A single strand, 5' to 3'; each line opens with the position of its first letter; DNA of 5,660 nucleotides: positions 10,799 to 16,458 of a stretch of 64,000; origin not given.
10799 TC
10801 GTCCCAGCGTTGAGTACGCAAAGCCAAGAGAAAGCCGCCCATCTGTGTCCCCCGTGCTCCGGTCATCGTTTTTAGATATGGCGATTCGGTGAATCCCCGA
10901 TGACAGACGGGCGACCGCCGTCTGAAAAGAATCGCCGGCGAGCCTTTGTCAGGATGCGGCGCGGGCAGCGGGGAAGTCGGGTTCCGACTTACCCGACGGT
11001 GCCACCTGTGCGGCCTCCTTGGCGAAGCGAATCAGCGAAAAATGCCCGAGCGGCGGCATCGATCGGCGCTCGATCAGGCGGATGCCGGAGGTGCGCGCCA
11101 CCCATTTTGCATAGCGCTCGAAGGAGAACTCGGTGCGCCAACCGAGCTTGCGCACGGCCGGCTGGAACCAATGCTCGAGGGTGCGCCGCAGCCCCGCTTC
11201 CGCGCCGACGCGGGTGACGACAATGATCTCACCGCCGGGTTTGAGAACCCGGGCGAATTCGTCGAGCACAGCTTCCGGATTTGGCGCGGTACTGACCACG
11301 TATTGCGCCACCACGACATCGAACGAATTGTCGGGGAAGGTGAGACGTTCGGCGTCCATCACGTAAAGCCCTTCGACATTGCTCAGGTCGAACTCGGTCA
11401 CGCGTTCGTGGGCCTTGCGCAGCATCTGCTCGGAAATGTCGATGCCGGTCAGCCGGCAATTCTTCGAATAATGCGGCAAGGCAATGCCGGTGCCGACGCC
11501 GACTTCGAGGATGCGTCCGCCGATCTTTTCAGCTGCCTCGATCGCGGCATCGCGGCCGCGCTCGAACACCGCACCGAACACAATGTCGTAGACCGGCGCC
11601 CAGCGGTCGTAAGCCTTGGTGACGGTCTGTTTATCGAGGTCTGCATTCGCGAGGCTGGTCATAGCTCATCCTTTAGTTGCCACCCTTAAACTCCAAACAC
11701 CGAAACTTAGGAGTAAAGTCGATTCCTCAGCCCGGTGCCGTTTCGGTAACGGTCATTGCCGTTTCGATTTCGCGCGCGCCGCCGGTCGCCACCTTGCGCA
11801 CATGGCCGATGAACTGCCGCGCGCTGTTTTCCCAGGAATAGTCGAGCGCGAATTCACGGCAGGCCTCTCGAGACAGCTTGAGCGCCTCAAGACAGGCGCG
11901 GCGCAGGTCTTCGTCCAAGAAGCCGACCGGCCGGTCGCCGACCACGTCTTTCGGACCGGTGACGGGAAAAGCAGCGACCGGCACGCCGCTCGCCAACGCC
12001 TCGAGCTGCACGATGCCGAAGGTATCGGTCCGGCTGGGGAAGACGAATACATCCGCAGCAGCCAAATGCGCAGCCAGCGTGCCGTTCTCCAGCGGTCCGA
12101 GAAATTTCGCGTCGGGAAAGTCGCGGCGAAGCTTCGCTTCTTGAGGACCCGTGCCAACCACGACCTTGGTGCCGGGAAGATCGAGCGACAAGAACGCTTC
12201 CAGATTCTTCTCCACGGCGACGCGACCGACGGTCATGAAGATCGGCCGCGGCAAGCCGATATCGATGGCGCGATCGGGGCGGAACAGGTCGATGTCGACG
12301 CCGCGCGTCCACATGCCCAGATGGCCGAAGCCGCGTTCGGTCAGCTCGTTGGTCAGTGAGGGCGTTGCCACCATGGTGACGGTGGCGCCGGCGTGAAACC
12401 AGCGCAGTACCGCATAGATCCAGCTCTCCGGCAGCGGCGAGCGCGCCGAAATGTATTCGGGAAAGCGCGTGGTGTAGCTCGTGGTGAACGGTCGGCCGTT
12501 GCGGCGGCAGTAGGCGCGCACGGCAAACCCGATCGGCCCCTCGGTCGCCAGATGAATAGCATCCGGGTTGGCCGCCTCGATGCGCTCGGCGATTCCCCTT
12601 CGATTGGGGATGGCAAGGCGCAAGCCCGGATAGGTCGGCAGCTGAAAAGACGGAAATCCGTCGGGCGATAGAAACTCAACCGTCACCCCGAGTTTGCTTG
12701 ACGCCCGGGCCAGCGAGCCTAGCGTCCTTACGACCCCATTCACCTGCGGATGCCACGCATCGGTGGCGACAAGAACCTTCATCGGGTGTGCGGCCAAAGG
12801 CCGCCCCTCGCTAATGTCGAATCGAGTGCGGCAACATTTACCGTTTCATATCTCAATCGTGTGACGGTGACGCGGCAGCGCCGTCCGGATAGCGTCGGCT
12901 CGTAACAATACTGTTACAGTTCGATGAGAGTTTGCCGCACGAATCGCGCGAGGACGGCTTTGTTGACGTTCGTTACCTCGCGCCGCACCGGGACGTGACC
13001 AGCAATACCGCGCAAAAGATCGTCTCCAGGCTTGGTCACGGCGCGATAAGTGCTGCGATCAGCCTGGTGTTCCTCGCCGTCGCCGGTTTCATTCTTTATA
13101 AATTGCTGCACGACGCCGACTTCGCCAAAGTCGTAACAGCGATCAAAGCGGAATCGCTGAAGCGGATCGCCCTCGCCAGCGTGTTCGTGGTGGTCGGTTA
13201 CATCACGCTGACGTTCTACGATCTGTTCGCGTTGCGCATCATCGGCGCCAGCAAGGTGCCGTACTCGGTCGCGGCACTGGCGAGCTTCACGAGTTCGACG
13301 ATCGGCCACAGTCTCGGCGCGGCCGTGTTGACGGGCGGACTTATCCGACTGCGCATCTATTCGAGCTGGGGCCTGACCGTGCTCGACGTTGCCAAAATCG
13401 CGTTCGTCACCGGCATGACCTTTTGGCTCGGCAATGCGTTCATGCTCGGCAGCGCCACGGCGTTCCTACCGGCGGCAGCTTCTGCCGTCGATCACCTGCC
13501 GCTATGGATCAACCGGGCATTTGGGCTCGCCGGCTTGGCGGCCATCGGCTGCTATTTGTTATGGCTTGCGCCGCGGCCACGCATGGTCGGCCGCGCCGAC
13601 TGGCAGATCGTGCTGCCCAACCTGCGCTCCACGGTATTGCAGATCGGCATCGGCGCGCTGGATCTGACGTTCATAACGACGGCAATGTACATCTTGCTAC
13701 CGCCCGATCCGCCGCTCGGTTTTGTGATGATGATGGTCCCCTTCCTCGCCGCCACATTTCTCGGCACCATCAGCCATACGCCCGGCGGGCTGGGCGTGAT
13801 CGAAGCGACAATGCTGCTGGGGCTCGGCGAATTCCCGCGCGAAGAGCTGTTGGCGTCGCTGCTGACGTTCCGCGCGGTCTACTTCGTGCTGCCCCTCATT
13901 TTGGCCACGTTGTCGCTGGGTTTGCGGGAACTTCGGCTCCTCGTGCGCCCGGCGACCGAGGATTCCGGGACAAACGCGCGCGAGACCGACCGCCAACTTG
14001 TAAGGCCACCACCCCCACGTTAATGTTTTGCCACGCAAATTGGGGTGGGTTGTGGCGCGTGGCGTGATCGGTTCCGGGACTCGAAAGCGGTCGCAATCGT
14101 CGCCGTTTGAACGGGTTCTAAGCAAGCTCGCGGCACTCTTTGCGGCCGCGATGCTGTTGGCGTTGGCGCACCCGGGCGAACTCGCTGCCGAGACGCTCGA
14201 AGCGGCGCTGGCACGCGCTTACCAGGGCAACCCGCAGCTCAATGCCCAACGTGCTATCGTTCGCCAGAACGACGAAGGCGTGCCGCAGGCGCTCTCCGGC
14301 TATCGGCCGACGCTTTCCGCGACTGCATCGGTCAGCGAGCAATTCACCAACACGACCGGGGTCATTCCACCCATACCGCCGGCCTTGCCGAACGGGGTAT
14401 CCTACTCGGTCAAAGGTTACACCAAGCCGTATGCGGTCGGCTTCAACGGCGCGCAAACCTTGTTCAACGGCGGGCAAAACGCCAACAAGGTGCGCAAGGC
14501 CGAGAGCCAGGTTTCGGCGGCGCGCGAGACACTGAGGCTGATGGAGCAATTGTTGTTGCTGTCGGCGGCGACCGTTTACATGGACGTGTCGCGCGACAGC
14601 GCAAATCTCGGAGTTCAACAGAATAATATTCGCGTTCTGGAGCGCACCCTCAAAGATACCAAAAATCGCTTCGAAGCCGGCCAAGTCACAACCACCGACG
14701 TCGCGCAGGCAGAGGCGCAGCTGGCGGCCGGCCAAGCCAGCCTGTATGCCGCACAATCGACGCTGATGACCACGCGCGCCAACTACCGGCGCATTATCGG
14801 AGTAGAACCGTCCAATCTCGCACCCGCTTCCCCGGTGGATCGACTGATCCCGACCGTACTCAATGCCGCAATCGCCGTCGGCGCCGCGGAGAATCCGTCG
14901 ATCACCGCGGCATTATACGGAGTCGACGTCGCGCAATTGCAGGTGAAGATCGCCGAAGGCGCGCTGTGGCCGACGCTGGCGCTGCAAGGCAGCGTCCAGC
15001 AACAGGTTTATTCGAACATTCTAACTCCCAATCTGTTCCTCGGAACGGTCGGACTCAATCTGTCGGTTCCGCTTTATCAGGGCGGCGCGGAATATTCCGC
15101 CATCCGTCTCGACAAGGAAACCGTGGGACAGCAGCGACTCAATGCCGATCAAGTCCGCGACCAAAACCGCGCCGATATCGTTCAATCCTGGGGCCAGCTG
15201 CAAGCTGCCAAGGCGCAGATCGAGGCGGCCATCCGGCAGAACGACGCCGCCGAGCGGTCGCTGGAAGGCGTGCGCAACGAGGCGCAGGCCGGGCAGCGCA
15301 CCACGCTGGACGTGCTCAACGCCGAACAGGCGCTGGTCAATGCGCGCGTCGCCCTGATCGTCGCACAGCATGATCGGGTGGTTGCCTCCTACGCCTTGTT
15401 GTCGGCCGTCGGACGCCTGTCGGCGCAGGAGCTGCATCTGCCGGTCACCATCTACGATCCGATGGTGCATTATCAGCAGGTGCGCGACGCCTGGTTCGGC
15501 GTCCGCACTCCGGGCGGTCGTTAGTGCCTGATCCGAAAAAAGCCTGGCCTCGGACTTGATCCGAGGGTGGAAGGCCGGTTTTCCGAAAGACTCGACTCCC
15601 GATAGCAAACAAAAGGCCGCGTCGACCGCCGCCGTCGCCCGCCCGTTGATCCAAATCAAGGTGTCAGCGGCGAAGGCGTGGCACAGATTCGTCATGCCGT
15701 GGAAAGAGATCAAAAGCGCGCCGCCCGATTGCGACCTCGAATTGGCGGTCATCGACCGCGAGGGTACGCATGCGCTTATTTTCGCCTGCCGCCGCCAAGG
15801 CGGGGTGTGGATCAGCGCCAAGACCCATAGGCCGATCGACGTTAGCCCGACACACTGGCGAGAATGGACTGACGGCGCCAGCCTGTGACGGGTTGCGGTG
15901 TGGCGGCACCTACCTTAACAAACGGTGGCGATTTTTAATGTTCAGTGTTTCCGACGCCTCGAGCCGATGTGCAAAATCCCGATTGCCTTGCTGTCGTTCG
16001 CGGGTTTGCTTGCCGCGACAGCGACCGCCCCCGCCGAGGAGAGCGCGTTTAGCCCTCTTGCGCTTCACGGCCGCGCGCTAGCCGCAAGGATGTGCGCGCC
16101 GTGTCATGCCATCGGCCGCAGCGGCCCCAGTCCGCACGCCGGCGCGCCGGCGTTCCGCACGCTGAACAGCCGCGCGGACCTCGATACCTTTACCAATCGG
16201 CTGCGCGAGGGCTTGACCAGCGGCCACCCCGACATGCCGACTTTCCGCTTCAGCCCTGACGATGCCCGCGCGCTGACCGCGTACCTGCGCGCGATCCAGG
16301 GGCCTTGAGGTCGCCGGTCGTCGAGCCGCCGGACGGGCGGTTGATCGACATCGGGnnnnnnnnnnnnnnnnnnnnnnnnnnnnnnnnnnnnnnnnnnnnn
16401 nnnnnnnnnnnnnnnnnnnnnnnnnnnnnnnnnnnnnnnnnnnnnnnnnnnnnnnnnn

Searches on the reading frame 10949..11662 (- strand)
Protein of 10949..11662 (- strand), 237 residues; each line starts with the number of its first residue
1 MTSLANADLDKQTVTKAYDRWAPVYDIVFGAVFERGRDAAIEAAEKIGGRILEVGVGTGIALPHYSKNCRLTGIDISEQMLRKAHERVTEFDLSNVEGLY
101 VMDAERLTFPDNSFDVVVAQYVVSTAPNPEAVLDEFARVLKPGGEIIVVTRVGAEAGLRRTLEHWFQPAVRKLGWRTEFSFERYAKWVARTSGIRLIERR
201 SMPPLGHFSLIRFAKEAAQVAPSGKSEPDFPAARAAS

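Call 69: search_protein_families(library=pfam, proteins=[window:10949-11662:-], max_evalue=0.0001)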
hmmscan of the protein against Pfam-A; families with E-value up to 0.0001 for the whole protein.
window:10949-11662:- (237 aa): 8 families
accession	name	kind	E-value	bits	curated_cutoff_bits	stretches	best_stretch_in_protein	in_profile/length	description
PF08241.18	Methyltransf_11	-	2.2e-24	86.3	21.2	1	52-148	1-95/95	Methyltransferase domain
PF13649.12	Methyltransf_25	-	8.4e-22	78.1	27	1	51-144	1-97/97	Methyltransferase domain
PF13847.12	Methyltransf_31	-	1.1e-18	67.8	27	1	48-152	4-113/145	Methyltransferase domain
PF08242.18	Methyltransf_12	-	5.4e-17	62.8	30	1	52-145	1-97/98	Methyltransferase domain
PF13489.12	Methyltransf_23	-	4.9e-16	59.3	27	1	45-188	20-154/164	Methyltransferase domain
PF01209.24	Ubie_methyltran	-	5.2e-16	59.1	20.1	1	43-174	43-178/233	ubiE/COQ5 methyltransferase family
PF07021.18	MetW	-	1.3e-06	28.6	21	1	45-140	11-102/193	Methionine biosynthesis protein MetW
PF20922.3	Anamorsin_N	-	1.3e-05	25.4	27.1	1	106-155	44-94/163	Anamorsin, N-terminal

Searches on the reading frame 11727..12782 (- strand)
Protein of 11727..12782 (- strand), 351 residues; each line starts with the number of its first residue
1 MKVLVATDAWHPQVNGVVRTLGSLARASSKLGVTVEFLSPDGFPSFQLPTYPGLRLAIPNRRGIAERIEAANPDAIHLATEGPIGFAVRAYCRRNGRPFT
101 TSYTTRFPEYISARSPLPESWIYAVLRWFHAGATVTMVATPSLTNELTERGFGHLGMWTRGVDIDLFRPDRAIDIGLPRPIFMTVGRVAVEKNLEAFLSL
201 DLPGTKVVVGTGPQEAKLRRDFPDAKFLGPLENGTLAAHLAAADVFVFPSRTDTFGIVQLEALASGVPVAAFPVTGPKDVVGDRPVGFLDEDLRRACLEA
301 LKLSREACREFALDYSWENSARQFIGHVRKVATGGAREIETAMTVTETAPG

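Call 69: search_protein_families(library=pfam, proteins=[window:11727-12782:-], max_evalue=0.0001)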
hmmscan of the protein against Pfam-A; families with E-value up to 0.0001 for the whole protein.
window:11727-12782:- (351 aa): 5 families
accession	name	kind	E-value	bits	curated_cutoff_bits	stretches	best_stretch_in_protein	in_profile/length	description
PF13692.12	Glyco_trans_1_4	-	4.6e-17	63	27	1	181-289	3-123/142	Glycosyl transferases group 1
PF13439.12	Glyco_transf_4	-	3.1e-16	60.3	28.5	1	14-165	1-169/170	Glycosyltransferase Family 4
PF00534.26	Glycos_transf_1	-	8.7e-15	55.1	26.4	1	179-289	15-139/172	Glycosyl transferases group 1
PF20706.3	GT4-conflict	-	1.4e-07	31.3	26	1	234-283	273-322/385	Family 4 Glycosyltransferase in conflict systems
PF13579.12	Glyco_trans_4_4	-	3.1e-07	31.3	29.7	1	16-152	2-147/158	Glycosyl transferase 4-like domain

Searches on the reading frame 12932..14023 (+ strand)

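Call 70: search_protein_families(library=pfam, proteins=[window:12932-14023:+], max_evalue=0.0001)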
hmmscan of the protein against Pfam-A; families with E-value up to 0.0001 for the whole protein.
window:12932-14023:+ (363 aa): 1 family
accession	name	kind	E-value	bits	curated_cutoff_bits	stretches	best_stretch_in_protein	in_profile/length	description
PF03706.18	LPG_synthase_TM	-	6.5e-08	32.8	33.4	1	48-324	5-301/302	Lysylphosphatidylglycerol synthase TM region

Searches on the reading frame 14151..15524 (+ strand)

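Call 70: search_protein_families(library=pfam, proteins=[window:14151-15524:+], max_evalue=0.0001)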
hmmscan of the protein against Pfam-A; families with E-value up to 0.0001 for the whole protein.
window:14151-15524:+ (457 aa): 1 family
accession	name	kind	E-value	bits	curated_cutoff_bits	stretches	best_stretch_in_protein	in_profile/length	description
PF02321.23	OEP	-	2.2e-57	194.4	22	2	16-217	1-187/187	Outer membrane efflux protein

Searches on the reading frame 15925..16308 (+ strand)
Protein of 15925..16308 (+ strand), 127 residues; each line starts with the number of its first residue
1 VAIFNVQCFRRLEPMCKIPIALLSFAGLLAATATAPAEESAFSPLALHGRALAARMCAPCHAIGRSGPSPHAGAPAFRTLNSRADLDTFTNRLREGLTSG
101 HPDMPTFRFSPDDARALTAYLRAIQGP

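Call 70: search_protein_families(library=pfam, proteins=[window:15925-16308:+], max_evalue=0.0001)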
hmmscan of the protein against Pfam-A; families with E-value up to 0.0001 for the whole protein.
window:15925-16308:+ (127 aa): 2 families
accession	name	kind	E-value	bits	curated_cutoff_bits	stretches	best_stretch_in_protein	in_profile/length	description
PF13442.11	Cytochrome_CBB3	-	3.8e-08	34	27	1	47-121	4-68/68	Cytochrome C oxidase, cbb3-type, subunit III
PF00034.26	Cytochrom_C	-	2.2e-05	26.1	21.3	0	48-123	3-88/90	Cytochrome c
